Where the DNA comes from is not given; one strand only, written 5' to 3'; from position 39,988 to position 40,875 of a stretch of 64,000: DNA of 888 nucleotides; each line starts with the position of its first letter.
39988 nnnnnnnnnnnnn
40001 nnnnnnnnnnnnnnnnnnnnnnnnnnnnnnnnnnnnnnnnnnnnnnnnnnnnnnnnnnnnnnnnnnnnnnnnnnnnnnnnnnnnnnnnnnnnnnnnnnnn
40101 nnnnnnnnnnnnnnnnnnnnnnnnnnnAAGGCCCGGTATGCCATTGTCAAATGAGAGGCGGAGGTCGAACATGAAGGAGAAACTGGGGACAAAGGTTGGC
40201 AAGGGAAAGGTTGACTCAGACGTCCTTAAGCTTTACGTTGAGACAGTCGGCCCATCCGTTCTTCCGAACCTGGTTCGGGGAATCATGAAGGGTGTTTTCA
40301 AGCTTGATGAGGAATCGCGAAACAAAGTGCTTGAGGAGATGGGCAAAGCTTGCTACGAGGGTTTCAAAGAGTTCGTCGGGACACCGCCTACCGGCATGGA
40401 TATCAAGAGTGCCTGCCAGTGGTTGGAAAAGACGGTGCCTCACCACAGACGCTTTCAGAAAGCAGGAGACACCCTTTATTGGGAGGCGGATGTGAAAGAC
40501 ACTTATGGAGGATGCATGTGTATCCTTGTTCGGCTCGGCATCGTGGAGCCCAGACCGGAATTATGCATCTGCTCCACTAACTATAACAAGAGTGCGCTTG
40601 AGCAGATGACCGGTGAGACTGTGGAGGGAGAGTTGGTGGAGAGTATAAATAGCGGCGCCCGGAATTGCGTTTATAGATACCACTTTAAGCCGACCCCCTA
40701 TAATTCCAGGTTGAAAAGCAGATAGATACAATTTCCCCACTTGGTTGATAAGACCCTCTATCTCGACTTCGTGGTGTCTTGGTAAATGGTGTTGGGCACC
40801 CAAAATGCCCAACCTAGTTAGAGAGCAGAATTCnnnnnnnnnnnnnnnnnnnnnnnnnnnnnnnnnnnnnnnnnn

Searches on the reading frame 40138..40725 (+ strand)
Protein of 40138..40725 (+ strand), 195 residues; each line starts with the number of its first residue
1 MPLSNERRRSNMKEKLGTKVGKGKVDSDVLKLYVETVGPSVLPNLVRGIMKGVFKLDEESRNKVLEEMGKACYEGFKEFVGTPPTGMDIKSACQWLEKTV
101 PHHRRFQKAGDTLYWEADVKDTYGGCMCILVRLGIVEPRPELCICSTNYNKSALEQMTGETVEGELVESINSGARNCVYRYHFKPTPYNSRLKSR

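Call 7: search_protein_families(library=pfam, max_evalue=0.00001, proteins=[window:40138-40725:+])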
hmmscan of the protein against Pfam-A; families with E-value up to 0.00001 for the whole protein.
window:40138-40725:+ (195 aa): 0 families

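Call 57: search_protein_families(library=pfam, max_evalue=0.001, proteins=[window:40138-40725:+])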
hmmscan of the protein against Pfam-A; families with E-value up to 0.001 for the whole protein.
window:40138-40725:+ (195 aa): 0 families

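Call 73: find_homologous_proteins(query=window:40138-40725:+, max_evalue=0.001)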
Query window:40138-40725:+ (195 aa): 58 proteins with E <= 0.001 among 95 candidates.
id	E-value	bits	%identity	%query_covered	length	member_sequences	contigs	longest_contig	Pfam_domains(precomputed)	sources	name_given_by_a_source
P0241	1.2e-119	415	92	100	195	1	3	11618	-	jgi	jgi:hypothetical protein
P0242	7.9e-119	412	92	100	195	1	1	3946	-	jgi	jgi:hypothetical protein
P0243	1.1e-118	412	97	94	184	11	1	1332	-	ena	-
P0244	1.7e-117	408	90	100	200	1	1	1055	-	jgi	-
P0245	5.0e-114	397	87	100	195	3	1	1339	-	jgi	jgi:hypothetical protein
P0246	3.0e-111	388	85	100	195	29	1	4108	-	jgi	jgi:hypothetical protein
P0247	3.6e-111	387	90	94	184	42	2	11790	-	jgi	jgi:hypothetical protein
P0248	5.4e-110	384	89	94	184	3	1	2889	-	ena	-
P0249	4.2e-109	381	84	98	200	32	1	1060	-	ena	-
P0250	1.7e-108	379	88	94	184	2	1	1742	-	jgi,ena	-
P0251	3.4e-107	374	84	98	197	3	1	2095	-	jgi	jgi:hypothetical protein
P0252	1.2e-106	373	86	94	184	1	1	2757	-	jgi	-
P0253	2.1e-106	372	87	92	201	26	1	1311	-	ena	-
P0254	3.1e-106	371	85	96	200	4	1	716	-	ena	-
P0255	4.2e-105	368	86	92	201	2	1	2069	-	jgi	jgi:hypothetical protein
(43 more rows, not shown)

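Call 84: predict_structure(alignment_id=A2)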
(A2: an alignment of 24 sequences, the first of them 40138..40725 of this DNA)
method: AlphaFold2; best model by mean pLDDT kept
length: 195 residues; sequences in the alignment: 24
mean_pLDDT: 74.8   pTM: 0.66
mean pLDDT of the five models: 74.8, 73.5, 63.9, 63.9, 63.5
residues with pLDDT >= 90: 10; 70-90: 131; 50-70: 35; < 50: 19
segments of 3 or more residues with pLDDT < 50: 1-4, 12-14, 16-22, 192-195
pLDDT, mean of each block of 10 residues (from residue 1): 48 47 67 85 88 90 86 77 85 80 78 80 64 74 78 89 83 75 65 43
secondary structure, 60 per line:
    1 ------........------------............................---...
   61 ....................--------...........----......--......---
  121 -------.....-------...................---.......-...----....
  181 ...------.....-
elements in order: H7-14 H27-54 H58-80 H89-99 E104-109 E112-117 H128-132 H140-158 E162-168 E177-183 H190-194
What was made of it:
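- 40138..40725 (+): DUF6144-like small protein with a V4R/Bet3/H-NOX-like ligand-binding fold and conserved Cys pairs. It is a paralog of the proteins that precede the Mo gene in orthologous loci. AF2 pLDDT 74.8 (call 84).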

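Call 86: fold_search(model_id=the predicted structure, library=pdb)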
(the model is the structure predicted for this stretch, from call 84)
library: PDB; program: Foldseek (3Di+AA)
matches with E <= 10: 382; with E <= 0.001: 27
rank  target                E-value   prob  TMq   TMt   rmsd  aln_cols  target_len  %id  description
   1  7b6d_A                3.3e-05  1.00  0.49  0.57   4.3       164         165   16  Drosophila melanogaster TRAPPCore (C1, C2, C2L, C3a/b, C4, C5, C6 subunits) (released 2021-06-09)
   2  6aq3_E                6.0e-05  1.00  0.49  0.54   5.6       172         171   14  Crystal structure of a trafficking protein particle complex subunit 3 from Naegleria fowleri covalently bound to palmi (released 2017-08-30)
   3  7b6d_G                6.3e-05  1.00  0.48  0.54   4.3       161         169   19  Drosophila melanogaster TRAPPCore (C1, C2, C2L, C3a/b, C4, C5, C6 subunits) (released 2021-06-09)
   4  1sz7                  1.0e-04  1.00  0.46  0.54   5.3       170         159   19  Crystal structure of Human Bet3 (released 2005-01-18)
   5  6aq3_D                1.4e-04  1.00  0.48  0.54   5.6       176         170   15  Crystal structure of a trafficking protein particle complex subunit 3 from Naegleria fowleri covalently bound to palmi (released 2017-08-30)
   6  7kmt_F                1.5e-04  1.00  0.47  0.50  10.0       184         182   15  Structure of the yeast TRAPPIII-Ypt1(Rab1) complex (released 2021-06-02)
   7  6aq3_F                1.7e-04  1.00  0.49  0.55   5.4       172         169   14  Crystal structure of a trafficking protein particle complex subunit 3 from Naegleria fowleri covalently bound to palmi (released 2017-08-30)
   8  1wc8                  2.0e-04  1.00  0.52  0.60   4.3       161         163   18  The crystal structure of mouse bet3p (released 2004-12-13)
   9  2j3w_E                2.5e-04  1.00  0.49  0.58   4.9       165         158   19  The crystal structure of the bet3-trs31-sedlin complex. (released 2006-11-27)
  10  1wc9                  2.6e-04  1.00  0.47  0.56   7.5       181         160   16  The crystal structure of truncated mouse bet3p (released 2004-12-13)
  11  6jt0_B                3.4e-04  1.00  0.38  0.15  12.6       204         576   12  Structure of human soluble guanylate cyclase in the unliganded state (released 2019-08-28)
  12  6aq3_B                3.8e-04  1.00  0.47  0.53   6.0       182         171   15  Crystal structure of a trafficking protein particle complex subunit 3 from Naegleria fowleri covalently bound to palmi (released 2017-08-30)
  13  2j3w_D                4.0e-04  1.00  0.50  0.59   4.5       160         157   18  The crystal structure of the bet3-trs31-sedlin complex. (released 2006-11-27)
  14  7yh3_B                4.0e-04  1.00  0.46  0.56   5.1       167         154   13  TRAPPC3 from Thorarchaeota SMTZ1-45 (released 2023-07-19)
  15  6aq3_A                4.5e-04  1.00  0.48  0.55   5.5       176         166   14  Crystal structure of a trafficking protein particle complex subunit 3 from Naegleria fowleri covalently bound to palmi (released 2017-08-30)
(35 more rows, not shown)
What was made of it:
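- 40138..40725 (+): Foldseek matches to Bet3, H-NOX and the PoxR/MopR sensor domain, E = 3e-5 to 1e-3 (call 86).
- The DUF6144 proteins that precede the Mo gene model as V4R-type small-ligand binders like the phenol sensors PoxR and MopR (call 86).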
